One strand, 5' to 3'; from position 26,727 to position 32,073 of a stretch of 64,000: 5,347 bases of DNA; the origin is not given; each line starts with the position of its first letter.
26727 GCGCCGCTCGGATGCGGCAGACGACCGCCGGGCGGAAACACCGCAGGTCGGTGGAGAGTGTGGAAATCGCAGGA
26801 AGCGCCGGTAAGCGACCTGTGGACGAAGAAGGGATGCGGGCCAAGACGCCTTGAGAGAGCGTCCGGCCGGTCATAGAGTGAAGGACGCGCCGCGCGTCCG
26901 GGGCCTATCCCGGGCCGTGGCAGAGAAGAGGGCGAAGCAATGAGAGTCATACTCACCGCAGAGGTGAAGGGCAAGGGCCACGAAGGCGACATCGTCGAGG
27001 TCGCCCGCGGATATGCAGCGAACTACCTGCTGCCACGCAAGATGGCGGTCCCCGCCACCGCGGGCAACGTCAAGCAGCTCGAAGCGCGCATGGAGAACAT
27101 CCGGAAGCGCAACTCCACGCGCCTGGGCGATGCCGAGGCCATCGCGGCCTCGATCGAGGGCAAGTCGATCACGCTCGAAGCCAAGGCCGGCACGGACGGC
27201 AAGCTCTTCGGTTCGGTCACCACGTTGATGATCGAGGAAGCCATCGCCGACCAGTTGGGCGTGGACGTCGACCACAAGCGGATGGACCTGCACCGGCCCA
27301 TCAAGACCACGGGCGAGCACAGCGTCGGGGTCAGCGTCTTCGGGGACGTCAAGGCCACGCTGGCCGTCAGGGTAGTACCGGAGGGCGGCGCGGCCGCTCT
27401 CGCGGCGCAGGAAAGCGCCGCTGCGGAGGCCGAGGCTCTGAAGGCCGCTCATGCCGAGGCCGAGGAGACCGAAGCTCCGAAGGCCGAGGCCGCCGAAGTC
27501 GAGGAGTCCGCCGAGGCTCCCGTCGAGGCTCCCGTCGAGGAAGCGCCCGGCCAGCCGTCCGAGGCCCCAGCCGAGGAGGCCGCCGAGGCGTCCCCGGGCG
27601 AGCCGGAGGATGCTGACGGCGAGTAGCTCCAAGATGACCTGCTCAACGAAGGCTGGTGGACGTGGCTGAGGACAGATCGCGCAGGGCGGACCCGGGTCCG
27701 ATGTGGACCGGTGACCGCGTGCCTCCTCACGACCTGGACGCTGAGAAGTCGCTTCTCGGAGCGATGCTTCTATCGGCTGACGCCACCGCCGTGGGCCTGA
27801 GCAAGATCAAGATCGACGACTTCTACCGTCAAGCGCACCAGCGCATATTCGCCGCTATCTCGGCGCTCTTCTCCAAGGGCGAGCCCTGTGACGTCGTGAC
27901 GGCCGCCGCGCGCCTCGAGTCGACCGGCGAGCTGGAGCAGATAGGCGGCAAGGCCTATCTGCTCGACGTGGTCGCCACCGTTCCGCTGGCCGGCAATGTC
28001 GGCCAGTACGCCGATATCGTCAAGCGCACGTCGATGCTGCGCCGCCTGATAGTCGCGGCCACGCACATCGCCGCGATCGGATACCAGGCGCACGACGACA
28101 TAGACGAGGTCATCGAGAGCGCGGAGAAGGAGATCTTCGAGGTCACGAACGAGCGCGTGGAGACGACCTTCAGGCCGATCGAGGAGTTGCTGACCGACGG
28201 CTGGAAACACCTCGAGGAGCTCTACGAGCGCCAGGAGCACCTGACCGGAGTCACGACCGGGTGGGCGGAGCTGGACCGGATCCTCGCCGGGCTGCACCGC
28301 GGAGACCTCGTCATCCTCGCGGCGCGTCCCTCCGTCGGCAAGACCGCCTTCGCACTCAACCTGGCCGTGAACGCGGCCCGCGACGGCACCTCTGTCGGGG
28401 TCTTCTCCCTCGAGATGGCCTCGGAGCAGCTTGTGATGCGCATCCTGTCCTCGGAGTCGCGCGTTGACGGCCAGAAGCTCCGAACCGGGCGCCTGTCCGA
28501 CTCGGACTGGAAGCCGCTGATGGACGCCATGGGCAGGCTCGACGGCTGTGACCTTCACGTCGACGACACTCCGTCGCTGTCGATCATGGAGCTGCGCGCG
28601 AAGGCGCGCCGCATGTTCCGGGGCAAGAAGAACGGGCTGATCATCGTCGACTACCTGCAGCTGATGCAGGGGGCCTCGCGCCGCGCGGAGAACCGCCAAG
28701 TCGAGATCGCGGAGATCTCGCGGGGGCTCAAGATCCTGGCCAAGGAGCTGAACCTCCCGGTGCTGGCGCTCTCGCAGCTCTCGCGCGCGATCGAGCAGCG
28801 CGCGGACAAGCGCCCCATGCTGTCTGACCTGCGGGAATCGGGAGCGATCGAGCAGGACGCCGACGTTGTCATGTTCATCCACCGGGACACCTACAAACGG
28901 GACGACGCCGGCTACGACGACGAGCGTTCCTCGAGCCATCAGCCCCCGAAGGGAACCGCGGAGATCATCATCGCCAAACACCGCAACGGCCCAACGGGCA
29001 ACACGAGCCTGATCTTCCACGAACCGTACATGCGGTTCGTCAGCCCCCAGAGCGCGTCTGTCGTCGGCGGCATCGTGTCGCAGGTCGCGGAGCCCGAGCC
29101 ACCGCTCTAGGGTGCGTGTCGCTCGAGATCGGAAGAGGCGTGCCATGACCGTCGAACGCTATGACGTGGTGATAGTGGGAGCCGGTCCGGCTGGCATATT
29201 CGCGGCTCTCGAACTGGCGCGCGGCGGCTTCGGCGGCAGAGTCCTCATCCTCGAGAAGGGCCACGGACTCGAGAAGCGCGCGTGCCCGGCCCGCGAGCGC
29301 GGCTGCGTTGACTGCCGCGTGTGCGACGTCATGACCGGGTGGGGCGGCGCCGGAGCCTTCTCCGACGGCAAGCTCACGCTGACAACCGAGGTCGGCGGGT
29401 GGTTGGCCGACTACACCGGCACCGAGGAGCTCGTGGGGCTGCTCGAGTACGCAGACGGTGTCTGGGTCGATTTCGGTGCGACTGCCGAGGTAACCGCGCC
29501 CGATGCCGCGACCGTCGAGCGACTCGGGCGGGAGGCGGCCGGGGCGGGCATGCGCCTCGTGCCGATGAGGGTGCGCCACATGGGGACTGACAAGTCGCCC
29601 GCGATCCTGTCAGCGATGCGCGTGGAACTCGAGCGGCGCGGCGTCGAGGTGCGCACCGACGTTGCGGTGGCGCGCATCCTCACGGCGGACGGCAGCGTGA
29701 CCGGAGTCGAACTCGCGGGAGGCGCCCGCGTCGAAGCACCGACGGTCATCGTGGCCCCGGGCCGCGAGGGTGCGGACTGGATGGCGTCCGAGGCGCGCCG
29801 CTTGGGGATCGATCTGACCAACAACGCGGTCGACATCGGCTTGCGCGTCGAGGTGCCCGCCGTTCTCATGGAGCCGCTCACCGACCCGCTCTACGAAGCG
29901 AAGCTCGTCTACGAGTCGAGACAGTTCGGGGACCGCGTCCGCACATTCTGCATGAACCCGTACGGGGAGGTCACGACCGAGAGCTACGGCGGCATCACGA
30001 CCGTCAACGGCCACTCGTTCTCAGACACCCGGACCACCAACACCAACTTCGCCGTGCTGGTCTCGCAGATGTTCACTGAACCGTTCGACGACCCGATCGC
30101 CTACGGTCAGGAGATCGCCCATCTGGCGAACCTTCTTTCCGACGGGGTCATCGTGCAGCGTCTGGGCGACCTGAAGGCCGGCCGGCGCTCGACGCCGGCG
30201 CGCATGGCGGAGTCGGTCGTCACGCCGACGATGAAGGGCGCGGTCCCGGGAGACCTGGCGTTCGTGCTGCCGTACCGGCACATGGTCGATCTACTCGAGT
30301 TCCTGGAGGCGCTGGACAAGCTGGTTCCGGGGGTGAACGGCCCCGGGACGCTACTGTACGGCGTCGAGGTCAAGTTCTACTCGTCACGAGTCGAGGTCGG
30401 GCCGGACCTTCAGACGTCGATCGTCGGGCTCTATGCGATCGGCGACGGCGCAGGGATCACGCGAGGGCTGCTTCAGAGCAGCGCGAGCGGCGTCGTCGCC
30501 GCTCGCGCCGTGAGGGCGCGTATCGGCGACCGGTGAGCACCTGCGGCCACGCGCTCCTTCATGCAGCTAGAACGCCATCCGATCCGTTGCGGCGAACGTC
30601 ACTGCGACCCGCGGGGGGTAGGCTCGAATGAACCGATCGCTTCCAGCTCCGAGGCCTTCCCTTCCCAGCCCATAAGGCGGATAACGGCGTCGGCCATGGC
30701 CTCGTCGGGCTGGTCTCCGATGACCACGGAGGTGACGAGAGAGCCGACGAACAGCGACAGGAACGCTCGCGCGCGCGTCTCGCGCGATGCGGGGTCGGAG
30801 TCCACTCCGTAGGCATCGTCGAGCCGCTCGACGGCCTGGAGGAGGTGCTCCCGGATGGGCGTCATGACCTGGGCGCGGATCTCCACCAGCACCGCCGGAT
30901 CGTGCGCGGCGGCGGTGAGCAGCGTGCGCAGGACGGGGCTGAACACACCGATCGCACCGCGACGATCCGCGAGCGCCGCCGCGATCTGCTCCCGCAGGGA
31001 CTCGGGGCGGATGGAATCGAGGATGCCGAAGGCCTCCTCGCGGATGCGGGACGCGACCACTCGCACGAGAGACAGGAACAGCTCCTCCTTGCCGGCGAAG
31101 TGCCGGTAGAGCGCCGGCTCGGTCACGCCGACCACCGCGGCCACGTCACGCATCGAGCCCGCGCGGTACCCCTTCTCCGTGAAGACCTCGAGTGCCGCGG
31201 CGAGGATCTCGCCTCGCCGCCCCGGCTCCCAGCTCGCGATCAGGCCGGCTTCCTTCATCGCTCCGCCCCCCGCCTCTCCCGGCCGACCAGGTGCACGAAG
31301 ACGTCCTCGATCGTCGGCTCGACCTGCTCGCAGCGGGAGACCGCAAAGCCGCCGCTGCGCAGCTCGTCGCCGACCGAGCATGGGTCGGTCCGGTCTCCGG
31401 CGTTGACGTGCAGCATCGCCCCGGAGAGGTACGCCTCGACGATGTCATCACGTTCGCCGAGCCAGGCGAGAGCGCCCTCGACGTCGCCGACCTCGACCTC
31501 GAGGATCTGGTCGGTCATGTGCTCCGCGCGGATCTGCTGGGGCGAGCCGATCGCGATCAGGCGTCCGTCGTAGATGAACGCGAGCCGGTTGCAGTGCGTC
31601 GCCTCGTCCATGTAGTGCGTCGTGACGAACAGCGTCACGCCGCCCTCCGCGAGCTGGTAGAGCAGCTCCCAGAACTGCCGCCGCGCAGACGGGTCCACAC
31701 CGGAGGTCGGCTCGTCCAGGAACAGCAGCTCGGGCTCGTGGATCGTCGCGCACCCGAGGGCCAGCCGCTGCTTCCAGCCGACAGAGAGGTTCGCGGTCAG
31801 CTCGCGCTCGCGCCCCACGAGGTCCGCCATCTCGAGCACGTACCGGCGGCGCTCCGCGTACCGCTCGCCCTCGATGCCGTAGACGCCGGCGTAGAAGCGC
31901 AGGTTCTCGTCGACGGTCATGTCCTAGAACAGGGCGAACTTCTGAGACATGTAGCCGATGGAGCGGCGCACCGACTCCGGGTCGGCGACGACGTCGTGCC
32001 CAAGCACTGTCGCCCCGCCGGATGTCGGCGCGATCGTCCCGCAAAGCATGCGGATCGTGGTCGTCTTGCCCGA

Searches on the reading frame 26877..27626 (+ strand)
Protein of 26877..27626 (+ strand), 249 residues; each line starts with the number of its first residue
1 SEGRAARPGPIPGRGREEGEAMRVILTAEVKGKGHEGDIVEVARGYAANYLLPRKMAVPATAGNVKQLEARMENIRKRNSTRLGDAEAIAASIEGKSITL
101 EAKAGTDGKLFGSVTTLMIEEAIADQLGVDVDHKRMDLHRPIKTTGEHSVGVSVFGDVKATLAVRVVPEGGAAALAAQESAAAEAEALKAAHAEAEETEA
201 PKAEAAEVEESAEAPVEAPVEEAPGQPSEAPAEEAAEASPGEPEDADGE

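Call 50: search_protein_families(library=pfam, proteins=[window:26877-27626:+], max_evalue=0.0001)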
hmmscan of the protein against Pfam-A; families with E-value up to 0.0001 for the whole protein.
window:26877-27626:+ (249 aa): 2 families
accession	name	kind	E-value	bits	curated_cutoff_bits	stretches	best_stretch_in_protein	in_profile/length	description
PF03948.19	Ribosomal_L9_C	-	7.7e-25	87.6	23.2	1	85-167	2-85/86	Ribosomal protein L9, C-terminal domain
PF01281.25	Ribosomal_L9_N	-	1.4e-21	76.2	20.7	1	22-68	1-47/47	Ribosomal protein L9, N-terminal domain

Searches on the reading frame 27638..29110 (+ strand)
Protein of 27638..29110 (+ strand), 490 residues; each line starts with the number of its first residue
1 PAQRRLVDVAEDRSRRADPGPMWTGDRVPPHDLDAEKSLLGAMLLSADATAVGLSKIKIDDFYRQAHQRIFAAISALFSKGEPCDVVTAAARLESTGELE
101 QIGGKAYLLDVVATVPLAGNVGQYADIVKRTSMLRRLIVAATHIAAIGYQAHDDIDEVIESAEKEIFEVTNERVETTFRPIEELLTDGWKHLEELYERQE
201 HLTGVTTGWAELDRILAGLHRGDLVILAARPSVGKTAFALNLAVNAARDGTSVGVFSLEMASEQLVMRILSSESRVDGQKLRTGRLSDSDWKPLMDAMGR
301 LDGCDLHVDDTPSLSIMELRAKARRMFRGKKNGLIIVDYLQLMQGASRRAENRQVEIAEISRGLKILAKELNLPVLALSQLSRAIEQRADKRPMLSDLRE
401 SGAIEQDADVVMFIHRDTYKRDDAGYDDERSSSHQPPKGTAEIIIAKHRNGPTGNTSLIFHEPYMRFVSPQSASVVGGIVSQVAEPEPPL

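Call 52: search_protein_families(library=pfam, proteins=[window:27638-29110:+], max_evalue=0.0001)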
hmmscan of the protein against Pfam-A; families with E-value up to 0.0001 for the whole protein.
window:27638-29110:+ (490 aa): 3 families
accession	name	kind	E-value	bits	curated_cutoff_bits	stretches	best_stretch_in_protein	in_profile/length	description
PF03796.21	DnaB_C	-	3.4e-105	351.5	27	1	204-468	1-254/255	DnaB-like helicase C terminal domain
PF00772.26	DnaB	-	1.4e-30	105.8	23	1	29-129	2-102/103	DnaB-like helicase N terminal domain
PF13481.12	AAA_25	-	1.5e-11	44.7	27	1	212-381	22-190/195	AAA domain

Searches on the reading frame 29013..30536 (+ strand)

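Call 52: search_protein_families(library=pfam, proteins=[window:29013-30536:+], max_evalue=0.0001)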
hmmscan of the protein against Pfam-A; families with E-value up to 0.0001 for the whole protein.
window:29013-30536:+ (507 aa): 6 families
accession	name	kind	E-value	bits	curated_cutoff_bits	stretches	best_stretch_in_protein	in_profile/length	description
PF07992.20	Pyr_redox_2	-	1e-14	55.1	26.1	2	50-91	1-35/291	Pyridine nucleotide-disulphide oxidoreductase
PF03486.20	HI0933_like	-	1.3e-10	41.6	50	0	51-88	2-37/244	HI0933-like protein Rossmann domain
PF01266.30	DAO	-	6.6e-10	39.5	27.9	1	51-85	1-33/353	FAD dependent oxidoreductase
PF21688.3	FAD-depend_C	-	1.1e-08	36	27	1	297-453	35-195/197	FAD-dependent protein, C-terminal domain-like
PF00890.30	FAD_binding_2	-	2.8e-08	33.8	20.4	1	51-257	1-209/414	FAD binding domain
PF01134.28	GIDA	-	5.9e-07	29.3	22.1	0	51-75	1-25/391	Glucose inhibited division protein A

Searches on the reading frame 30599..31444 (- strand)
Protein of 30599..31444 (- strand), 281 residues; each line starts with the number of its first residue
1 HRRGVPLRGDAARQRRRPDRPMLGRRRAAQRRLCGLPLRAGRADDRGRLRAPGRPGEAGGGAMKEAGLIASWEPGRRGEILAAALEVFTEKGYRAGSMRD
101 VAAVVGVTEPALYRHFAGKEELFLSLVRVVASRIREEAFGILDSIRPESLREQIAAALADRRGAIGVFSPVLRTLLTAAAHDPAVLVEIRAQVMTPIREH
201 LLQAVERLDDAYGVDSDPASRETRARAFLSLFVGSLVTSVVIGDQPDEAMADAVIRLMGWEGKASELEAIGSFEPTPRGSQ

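Call 52: search_protein_families(library=pfam, proteins=[window:30599-31444:-], max_evalue=0.0001)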
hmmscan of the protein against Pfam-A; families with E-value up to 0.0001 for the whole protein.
window:30599-31444:- (281 aa): 1 family
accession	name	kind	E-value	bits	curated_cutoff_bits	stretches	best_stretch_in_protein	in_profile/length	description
PF00440.29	TetR_N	-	7.1e-18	64.6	24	1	80-125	1-46/47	Bacterial regulatory proteins, tetR family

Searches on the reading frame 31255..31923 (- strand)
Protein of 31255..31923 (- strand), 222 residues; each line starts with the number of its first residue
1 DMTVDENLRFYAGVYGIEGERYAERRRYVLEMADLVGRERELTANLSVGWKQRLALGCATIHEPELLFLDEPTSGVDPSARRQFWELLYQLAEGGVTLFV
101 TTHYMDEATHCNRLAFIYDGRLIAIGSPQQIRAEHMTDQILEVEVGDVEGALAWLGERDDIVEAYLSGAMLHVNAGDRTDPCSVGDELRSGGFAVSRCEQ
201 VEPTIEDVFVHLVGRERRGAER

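Call 52: search_protein_families(library=pfam, proteins=[window:31255-31923:-], max_evalue=0.0001)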
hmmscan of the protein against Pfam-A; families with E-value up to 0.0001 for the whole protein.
window:31255-31923:- (222 aa): 3 families
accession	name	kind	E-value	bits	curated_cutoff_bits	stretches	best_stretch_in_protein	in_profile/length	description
PF13304.12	AAA_21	-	4e-08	34.1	27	1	62-103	253-298/304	AAA domain, putative AbiEii toxin, Type IV TA system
PF00005.33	ABC_tran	-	1.1e-07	32.9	25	1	2-74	74-137/137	ABC transporter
PF13732.12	DrrA1-3_C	-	2.8e-07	31.6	27.4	1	126-213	1-81/81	ATP-binding protein DrrA1-3-like, C-terminal domain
